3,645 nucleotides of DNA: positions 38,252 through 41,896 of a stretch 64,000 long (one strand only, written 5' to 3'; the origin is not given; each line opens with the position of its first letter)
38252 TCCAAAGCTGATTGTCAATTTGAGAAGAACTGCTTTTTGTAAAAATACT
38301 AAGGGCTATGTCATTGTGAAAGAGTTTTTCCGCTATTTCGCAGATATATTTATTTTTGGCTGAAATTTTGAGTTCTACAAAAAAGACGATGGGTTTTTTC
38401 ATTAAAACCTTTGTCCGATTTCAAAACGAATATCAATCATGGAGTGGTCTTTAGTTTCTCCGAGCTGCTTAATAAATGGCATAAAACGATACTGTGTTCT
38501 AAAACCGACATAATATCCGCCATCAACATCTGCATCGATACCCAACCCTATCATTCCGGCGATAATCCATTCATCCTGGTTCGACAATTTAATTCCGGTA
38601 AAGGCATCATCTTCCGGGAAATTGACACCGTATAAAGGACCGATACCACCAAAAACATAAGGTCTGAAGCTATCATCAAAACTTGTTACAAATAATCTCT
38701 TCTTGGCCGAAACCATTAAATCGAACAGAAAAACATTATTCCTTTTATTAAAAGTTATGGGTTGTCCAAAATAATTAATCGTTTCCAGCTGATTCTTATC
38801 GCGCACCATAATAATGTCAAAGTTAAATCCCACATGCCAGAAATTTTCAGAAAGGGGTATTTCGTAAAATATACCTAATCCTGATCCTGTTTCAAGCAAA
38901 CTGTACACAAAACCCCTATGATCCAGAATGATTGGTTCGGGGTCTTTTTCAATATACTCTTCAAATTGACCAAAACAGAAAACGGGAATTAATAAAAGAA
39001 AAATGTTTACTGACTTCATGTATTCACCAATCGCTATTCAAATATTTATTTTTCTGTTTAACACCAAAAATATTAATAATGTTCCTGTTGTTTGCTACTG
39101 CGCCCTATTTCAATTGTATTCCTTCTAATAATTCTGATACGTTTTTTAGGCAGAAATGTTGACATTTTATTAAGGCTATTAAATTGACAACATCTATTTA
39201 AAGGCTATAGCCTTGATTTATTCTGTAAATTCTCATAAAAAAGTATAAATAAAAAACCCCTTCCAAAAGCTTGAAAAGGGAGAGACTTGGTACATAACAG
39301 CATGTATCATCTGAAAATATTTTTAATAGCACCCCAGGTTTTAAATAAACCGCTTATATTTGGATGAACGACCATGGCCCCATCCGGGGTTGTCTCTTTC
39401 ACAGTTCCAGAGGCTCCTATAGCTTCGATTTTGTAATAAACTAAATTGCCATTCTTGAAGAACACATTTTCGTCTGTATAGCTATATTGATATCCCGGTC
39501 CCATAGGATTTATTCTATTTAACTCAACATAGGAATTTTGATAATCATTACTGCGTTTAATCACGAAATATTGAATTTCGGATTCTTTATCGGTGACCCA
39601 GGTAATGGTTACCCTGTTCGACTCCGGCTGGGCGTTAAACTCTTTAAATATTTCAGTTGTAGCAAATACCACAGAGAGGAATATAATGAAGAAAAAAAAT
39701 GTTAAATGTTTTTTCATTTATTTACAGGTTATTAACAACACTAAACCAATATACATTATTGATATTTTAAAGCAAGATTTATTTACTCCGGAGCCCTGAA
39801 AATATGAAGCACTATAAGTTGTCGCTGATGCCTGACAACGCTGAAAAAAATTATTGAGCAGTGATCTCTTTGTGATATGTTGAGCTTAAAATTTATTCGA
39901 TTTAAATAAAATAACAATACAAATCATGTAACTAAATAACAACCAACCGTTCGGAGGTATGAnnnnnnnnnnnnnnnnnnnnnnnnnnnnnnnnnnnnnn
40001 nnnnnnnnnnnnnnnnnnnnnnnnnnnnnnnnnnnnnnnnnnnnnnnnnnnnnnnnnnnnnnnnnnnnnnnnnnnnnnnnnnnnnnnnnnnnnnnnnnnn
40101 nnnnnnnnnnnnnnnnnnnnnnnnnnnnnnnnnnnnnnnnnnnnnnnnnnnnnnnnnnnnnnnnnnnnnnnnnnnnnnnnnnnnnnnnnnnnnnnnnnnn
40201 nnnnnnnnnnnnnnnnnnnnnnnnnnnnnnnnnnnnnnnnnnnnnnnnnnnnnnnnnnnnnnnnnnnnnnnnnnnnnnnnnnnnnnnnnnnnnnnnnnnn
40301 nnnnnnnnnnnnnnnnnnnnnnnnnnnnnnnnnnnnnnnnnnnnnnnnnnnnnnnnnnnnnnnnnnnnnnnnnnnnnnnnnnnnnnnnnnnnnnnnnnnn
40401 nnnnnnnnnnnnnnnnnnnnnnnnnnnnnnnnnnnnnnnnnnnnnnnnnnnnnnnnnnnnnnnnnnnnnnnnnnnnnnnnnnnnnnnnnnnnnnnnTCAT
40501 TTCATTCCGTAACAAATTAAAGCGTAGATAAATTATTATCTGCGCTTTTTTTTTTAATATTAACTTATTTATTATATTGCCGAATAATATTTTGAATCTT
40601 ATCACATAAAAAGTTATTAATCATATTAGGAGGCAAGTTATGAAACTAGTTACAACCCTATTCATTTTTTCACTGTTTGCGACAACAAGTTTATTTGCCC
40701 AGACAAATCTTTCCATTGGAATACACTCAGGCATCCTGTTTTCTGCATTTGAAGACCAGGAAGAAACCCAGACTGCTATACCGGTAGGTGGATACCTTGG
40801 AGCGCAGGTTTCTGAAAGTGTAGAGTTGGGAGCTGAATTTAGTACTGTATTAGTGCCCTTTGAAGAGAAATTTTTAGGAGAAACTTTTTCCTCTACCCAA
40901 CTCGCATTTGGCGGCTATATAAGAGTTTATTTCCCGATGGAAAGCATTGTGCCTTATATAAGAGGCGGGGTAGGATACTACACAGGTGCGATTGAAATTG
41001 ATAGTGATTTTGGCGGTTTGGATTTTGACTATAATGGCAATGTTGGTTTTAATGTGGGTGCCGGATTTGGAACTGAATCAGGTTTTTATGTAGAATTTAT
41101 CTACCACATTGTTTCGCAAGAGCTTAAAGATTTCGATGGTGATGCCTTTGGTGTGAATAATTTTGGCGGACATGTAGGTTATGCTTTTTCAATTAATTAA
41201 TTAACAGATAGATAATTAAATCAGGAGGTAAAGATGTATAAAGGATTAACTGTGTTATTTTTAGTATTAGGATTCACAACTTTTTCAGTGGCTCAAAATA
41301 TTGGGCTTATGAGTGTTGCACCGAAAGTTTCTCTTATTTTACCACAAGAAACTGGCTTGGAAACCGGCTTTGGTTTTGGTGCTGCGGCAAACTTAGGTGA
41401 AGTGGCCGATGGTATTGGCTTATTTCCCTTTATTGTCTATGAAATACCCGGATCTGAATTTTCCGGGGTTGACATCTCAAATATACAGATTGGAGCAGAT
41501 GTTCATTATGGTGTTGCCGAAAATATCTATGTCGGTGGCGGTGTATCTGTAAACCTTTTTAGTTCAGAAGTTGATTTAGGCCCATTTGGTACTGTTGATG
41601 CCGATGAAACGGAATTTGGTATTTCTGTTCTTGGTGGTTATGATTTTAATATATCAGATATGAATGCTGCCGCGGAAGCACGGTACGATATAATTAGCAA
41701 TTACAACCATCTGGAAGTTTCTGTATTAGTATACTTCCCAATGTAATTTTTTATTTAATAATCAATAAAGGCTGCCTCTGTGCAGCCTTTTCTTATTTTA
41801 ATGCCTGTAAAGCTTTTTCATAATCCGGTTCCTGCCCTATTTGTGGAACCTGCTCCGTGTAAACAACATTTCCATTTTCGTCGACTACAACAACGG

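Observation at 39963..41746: Orphan HvfA/oxazolin-like Cys-repeat secreted peptide with no MNIO (DUF692)/DUF2063 maturase nearby, followed by two small OM beta-barrel genes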

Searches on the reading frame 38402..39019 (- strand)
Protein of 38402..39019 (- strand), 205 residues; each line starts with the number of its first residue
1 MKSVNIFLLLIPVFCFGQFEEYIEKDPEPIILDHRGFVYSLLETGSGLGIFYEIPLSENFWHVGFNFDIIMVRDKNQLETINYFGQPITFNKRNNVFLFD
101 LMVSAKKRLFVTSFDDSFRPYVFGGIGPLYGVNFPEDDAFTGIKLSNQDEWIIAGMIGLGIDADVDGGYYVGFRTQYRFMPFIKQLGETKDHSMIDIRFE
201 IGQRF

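Call 3: search_protein_families(library=ncbifam, proteins=[window:38402-39019:-], max_evalue=1)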
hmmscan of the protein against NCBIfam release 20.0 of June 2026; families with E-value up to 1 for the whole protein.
window:38402-39019:- (205 aa): 1 family
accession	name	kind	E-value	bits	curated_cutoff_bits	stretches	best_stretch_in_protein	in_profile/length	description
NF004519.0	PRK05864.1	equivalog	0.23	10.8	337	1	90-128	25-65/276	enoyl-CoA hydratase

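Call 4: search_protein_families(library=pfam, proteins=[window:38402-39019:-], max_evalue=1)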
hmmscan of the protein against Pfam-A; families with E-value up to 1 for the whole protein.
window:38402-39019:- (205 aa): 2 families
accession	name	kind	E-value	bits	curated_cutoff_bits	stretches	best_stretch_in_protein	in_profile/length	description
PF13505.12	OMP_b-brl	-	0.02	15.5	28.7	1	44-180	42-141/175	Outer membrane protein beta-barrel domain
PF15114.11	UPF0640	-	0.077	13.3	27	1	176-199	21-44/67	Uncharacterised protein family UPF0640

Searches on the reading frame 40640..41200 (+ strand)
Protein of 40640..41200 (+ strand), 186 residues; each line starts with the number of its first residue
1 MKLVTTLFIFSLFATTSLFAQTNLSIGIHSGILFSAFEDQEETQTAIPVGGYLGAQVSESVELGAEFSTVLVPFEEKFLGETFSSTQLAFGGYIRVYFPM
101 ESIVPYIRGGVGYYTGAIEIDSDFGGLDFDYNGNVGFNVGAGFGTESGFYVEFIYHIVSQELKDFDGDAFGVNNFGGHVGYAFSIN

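Call 3: search_protein_families(library=ncbifam, proteins=[window:40640-41200:+], max_evalue=1)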
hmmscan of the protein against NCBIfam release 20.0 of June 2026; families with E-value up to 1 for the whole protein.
window:40640-41200:+ (186 aa): 1 family
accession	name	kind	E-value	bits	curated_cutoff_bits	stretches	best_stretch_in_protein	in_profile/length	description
NF049866.1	outer_TDE1717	subfamily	0.014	15.4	135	1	1-107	1-117/210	TDE1717 family outer membrane beta-barrel protein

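Call 4: search_protein_families(library=pfam, proteins=[window:40640-41200:+], max_evalue=1)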
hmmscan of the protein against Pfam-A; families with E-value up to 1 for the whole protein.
window:40640-41200:+ (186 aa): 0 families

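Call 25: find_homologous_proteins(query=window:40640-41200:+, max_evalue=0.001)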
Query window:40640-41200:+ (186 aa): 12 proteins with E <= 0.001 among 204 candidates.
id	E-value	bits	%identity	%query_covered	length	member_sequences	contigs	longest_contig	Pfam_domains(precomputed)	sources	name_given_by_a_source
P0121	5.4e-114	396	100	100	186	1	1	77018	-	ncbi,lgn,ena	-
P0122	4.4e-69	250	63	100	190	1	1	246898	-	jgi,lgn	jgi:hypothetical protein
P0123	8.7e-65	236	62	100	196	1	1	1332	-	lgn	-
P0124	1.2e-58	216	58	100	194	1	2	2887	-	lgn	-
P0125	1.0e-56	210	59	92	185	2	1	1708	PF13505.13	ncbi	-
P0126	7.0e-52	194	86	58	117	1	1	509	-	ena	-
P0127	2.5e-51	192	54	100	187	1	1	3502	PF13505.13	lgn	-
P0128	1.8e-50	189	57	94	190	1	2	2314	-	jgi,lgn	-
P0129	6.9e-33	132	43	100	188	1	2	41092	-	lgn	-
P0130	4.3e-28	116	38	99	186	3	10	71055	PF13505.13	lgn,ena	-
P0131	6.3e-28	116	39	99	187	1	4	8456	PF13505.13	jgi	jgi:opacity protein-like surface antigen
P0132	1.2e-27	115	43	99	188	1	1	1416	-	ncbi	-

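Call 26: find_encoding_contigs(protein=P0121, flank=10000, max_places=4)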
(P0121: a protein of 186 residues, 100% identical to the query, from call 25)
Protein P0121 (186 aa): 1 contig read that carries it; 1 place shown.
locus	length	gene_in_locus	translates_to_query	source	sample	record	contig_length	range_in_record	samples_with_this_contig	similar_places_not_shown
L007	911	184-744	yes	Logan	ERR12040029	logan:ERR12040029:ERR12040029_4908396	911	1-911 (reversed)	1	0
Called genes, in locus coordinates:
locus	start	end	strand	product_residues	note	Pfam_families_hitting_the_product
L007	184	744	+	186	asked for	-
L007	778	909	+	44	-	?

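Call 27: find_encoding_contigs(protein=P0122, flank=10000, max_places=4)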
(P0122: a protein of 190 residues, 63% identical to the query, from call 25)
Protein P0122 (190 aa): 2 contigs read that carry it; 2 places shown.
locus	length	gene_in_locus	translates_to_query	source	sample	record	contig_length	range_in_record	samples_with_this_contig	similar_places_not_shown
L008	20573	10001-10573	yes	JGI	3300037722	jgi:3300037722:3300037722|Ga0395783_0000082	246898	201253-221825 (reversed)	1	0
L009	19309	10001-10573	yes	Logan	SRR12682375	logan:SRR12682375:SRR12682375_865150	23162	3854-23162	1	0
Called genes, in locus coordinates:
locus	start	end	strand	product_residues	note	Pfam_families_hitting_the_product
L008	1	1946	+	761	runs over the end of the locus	PF01751:Toprim, PF01131:Topoisom_bac, PF13368:Toprim_C_rpt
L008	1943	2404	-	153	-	PF04361:DUF494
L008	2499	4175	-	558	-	PF01368:DHH, PF02272:DHHA1, PF17768:RecJ_OB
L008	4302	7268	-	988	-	PF00580:UvrD-helicase, PF13245:AAA_19, PF13361:UvrD_C, PF00929:RNase_T, PF16473:Rv2179c-like (weak), PF13538:UvrD_C_2 (faint)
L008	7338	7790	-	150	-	PF04364:DNA_pol3_chi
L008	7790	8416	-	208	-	-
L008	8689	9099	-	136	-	-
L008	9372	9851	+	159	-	-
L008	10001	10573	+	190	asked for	-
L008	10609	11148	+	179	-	-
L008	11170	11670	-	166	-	PF00578:AhpC-TSA, PF08534:Redoxin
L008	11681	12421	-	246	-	PF00924:MS_channel_2nd (weak)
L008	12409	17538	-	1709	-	PF00324:AA_permease, PF13520:AA_permease_2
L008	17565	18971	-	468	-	PF00270:DEAD, PF04851:ResIII, PF00271:Helicase_C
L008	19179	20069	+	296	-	PF00582:Usp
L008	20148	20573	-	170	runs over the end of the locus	PF02635:DsrE (faint), PF13686:DrsE_2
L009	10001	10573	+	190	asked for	-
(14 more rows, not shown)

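Call 30: list_cluster_members(proteins=[P0121, P0125, P0132, P0009, P0067, P0021, P0002])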
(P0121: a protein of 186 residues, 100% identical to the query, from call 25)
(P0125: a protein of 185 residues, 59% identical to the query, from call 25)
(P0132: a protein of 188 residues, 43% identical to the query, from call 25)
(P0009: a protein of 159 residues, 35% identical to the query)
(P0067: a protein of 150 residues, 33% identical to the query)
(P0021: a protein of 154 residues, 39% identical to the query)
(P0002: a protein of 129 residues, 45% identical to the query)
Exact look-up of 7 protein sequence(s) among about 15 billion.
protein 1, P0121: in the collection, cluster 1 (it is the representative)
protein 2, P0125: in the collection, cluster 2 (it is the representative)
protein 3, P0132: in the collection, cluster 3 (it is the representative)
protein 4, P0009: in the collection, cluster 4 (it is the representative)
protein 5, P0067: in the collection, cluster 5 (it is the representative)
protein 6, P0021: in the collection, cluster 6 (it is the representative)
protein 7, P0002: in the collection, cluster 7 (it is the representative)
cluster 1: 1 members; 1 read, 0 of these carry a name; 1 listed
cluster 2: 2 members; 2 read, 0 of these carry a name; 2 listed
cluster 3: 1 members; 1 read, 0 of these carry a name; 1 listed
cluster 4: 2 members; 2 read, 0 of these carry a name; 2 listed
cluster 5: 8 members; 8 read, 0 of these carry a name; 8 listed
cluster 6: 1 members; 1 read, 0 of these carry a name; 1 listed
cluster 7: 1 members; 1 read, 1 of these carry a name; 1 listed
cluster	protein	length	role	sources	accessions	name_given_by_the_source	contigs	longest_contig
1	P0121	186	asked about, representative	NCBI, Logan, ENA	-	-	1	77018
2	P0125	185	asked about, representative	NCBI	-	-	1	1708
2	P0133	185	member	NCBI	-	-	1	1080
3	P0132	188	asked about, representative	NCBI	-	-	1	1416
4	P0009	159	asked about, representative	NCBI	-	-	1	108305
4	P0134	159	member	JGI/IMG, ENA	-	-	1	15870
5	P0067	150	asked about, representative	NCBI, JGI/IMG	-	-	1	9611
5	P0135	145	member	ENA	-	-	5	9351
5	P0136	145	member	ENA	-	-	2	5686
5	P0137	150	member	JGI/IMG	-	-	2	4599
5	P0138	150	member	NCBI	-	-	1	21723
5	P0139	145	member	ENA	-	-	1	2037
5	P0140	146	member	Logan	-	-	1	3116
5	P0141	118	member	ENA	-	-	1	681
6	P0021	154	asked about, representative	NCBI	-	-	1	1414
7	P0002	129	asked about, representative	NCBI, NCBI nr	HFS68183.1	MAG TPA: hypothetical protein ENK67_08230 [Flavobacteriia bacterium] | hypothetical protein [Flavobacteriia bacterium]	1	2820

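Call 45: find_encoding_contigs(protein=P0129, flank=8000, max_places=2)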
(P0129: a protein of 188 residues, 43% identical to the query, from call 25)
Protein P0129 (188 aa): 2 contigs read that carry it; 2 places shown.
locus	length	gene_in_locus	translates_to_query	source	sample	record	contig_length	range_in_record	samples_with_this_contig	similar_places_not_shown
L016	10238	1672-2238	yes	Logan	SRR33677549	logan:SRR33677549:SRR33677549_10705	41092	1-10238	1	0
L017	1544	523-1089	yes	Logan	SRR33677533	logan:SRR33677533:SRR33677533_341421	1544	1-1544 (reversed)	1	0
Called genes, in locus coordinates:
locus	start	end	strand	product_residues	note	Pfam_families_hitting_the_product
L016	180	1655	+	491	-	PF00474:SSF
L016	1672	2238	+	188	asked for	-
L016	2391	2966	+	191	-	-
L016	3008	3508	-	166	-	PF00578:AhpC-TSA, PF08534:Redoxin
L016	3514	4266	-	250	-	PF00924:MS_channel_2nd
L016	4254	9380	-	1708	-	PF00324:AA_permease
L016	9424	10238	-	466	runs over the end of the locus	PF04851:ResIII, PF00270:DEAD, PF00271:Helicase_C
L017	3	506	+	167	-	?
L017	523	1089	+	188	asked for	-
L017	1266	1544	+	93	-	?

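Call 46: find_encoding_contigs(protein=P0130, flank=8000, max_places=3)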
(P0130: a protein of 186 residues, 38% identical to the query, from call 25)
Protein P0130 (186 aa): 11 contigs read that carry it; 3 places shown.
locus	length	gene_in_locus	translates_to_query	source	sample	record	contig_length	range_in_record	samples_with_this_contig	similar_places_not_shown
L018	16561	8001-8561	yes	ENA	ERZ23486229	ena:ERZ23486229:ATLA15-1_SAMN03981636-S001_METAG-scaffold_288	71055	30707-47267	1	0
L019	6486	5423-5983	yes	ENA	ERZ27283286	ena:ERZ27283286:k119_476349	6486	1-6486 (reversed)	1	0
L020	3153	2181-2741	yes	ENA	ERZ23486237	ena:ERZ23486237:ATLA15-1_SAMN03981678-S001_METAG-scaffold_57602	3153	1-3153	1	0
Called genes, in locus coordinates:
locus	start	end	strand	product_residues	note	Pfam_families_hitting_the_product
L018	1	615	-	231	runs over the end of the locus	PF00106:adh_short, PF01370:Epimerase (faint), PF08659:KR (weak), PF13561:adh_short_C2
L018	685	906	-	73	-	PF00313:CSD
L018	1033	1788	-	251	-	PF00561:Abhydrolase_1, PF00975:Thioesterase (weak), PF05057:DUF676, PF07819:PGAP1 (faint), PF12146:Hydrolase_4, PF12697:Abhydrolase_6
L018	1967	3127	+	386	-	PF00155:Aminotran_1_2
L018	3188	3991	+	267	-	PF00795:CN_hydrolase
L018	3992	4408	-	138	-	-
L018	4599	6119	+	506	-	PF00512:HisKA, PF02518:HATPase_c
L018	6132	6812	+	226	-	PF00072:Response_reg, PF00486:Trans_reg_C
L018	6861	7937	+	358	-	PF02837:Glyco_hydro_2_N (faint), PF13364:BetaGal_ABD2 (weak), PF21467:BetaGal_gal-bd (weak), PF22666:Glyco_hydro_2_N2 (faint)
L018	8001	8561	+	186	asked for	PF13505:OMP_b-brl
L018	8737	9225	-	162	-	-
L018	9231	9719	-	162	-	-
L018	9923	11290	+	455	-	PF13520:AA_permease_2, PF00324:AA_permease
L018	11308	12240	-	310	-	PF00890:FAD_binding_2 (faint), PF01266:DAO (faint), PF01946:Thi4 (faint), PF03486:HI0933_like (faint), PF07992:Pyr_redox_2, PF13450:NAD_binding_8 (weak), PF13738:Pyr_redox_3, PF00070:Pyr_redox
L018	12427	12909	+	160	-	PF04008:Adenosine_kin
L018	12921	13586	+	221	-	PF13646:HEAT_2 (faint)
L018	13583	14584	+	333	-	PF25062:ARM_TT21_N (faint), PF07719:TPR_2 (faint), PF13432:TPR_16 (weak), PF25063:ARM_TT21_C, PF13414:TPR_11, PF13432:TPR_16 (weak), PF14559:TPR_19 (weak), PF12895:ANAPC3 (weak), +12 more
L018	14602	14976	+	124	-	-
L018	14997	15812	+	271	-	PF01149:Fapy_DNA_glyco, PF06831:H2TH, PF06827:zf-FPG_IleRS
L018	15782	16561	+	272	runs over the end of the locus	PF01887:SAM_HAT_N, PF20257:SAM_HAT_C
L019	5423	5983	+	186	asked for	PF13505:OMP_b-brl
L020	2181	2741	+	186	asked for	PF13505:OMP_b-brl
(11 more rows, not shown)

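Call 62: predict_structure(alignment_id=A4)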
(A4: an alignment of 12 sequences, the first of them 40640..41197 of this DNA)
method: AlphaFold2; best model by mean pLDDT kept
length: 186 residues; sequences in the alignment: 12
mean_pLDDT: 87.2   pTM: 0.76
mean pLDDT of the five models: 87.2, 84.7, 83.9, 81.8, 78.5
residues with pLDDT >= 90: 92; 70-90: 82; 50-70: 12; < 50: 0
segments of 3 or more residues with pLDDT < 50: none
pLDDT, mean of each block of 10 residues (from residue 1): 78 65 84 85 89 89 92 86 91 93 92 92 87 93 91 94 79 92 84
secondary structure, 60 per line:
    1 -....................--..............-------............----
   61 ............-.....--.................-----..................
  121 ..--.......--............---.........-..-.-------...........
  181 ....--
elements in order: H2-21 E24-37 E45-56 E61-72 E74-78 E81-97 E103-122 E125-131 E134-145 E149-157 E170-184

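Call 67: fold_search(model_id=the predicted structure, library=pdb)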
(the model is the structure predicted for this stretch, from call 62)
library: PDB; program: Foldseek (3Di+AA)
matches with E <= 10: 1036; with E <= 0.001: 53
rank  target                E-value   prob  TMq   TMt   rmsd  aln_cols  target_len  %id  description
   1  9a2m_MODEL_1_A        1.3e-07  1.00  0.70  0.40   3.8       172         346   13  Model of E. coli OmpA by in-cell photo-crosslinking MS and deep learning (released 2023-02-24)
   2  9fzd_A                4.1e-07  1.00  0.63  0.67   4.9       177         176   13  Structure of OmpA-long in complex with nanobody Nb39 (released 2024-07-17)
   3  9fzc_A                6.6e-07  1.00  0.62  0.67   5.1       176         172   14  Structure of OmpA-short in complex with nanobody Nb01 (released 2024-07-17)
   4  1qj9                  7.8e-07  1.00  0.52  0.62   4.7       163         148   14  CRYSTAL STRUCTURE OF THE OUTER MEMBRANE PROTEIN OMPX FROM ESCHERICHIA COLI (released 1999-10-06)
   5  3qrc_B                8.2e-07  1.00  0.58  0.67   4.7       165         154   15  The crystal structure of Ail, the attachment invasion locus protein of Yersinia pestis, in complex with the heparin an (released 2011-11-23)
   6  3qrc_A                1.2e-06  1.00  0.58  0.67   4.5       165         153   16  The crystal structure of Ail, the attachment invasion locus protein of Yersinia pestis, in complex with the heparin an (released 2011-11-23)
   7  4rlc                  2.2e-06  1.00  0.46  0.60   5.8       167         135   16  Crystal structure of the N-terminal beta-barrel domain of Pseudomonas aeruginosa OprF (released 2015-04-22)
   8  1bxw                  2.5e-06  1.00  0.59  0.63   4.4       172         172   12  OUTER MEMBRANE PROTEIN A (OMPA) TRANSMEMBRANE DOMAIN (released 1998-10-14)
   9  1p4t                  2.8e-06  1.00  0.63  0.74   3.6       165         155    8  Crystal structure of Neisserial surface protein A (NspA) (released 2003-07-22)
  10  3qra                  5.8e-06  1.00  0.53  0.62   4.8       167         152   13  The crystal structure of Ail, the attachment invasion locus protein of Yersinia pestis (released 2011-11-23)
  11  9nh2_A                5.8e-06  1.00  0.52  0.44   8.6       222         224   14  In situ cryo-EM structure of porin III of the Legionella Dot/Icm T4SS machine (released 2025-09-17)
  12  1k24                  1.2e-05  1.00  0.51  0.40   8.0       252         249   12  Crystal Structure of the OpcA Outer Membrane Adhesin/Invasin from Neisseria meningitidis (released 2002-03-27)
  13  2m06_MODEL_1_A        1.7e-05  1.00  0.44  0.52   6.9       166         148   16  NMR structure of OmpX in phopspholipid nanodiscs (released 2012-12-12)
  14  2n2l_MODEL_1_A        2.1e-05  1.00  0.46  0.52   6.2       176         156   16  NMR structure of yersinia pestis ail (attachment invasion locus) in decylphosphocholine micelles calculated wi (released 2015-07-22)
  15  1qjp                  2.5e-05  1.00  0.52  0.68   5.4       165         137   12  HIGH RESOLUTION STRUCTURE OF THE OUTER MEMBRANE PROTEIN A (OMPA) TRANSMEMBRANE DOMAIN (released 2000-06-30)
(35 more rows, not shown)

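Call 71: search_protein_families(library=ncbifam, proteins=[L008:9372-9848:+], max_evalue=0.01)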
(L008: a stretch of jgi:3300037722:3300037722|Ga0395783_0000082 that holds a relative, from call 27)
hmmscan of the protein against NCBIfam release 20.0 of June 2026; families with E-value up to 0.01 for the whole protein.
L008:9372-9848:+ (159 aa): 2 families
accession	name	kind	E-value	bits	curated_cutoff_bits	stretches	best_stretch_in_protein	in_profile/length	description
NF050137.2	KCGExKCG_twice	domain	5.3e-13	48.4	19.5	3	101-134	1-29/29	HvfA family oxazolone/thioamide-modified RiPP metallophore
NF050188.1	OxThioModRiPPHvfA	equivalog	2.7e-07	31.1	95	1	99-154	45-94/96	oxazolone/thioamide-modified RiPP metallophore HvfA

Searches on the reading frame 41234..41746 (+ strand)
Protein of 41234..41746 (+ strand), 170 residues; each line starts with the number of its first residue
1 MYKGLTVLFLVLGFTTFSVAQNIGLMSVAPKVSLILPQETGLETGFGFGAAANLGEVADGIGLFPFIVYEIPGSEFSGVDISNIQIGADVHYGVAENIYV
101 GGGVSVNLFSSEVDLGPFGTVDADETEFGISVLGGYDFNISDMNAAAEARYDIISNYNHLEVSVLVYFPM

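Call 3: search_protein_families(library=ncbifam, proteins=[window:41234-41746:+], max_evalue=1)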
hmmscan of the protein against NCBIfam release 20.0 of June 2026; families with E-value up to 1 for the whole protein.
window:41234-41746:+ (170 aa): 0 families

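Call 4: search_protein_families(library=pfam, proteins=[window:41234-41746:+], max_evalue=1)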
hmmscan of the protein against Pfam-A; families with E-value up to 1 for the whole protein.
window:41234-41746:+ (170 aa): 3 families
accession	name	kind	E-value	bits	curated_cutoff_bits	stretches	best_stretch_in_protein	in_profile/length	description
PF03797.25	Autotransporter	-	0.016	15.4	26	1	77-141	60-132/255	Autotransporter beta-domain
PF01389.23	OmpA_membrane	-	0.024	14.8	21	1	95-154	3-58/180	OmpA-like transmembrane domain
PF02462.21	Opacity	-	0.16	12.5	21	1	86-159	32-110/126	Opacity family porin protein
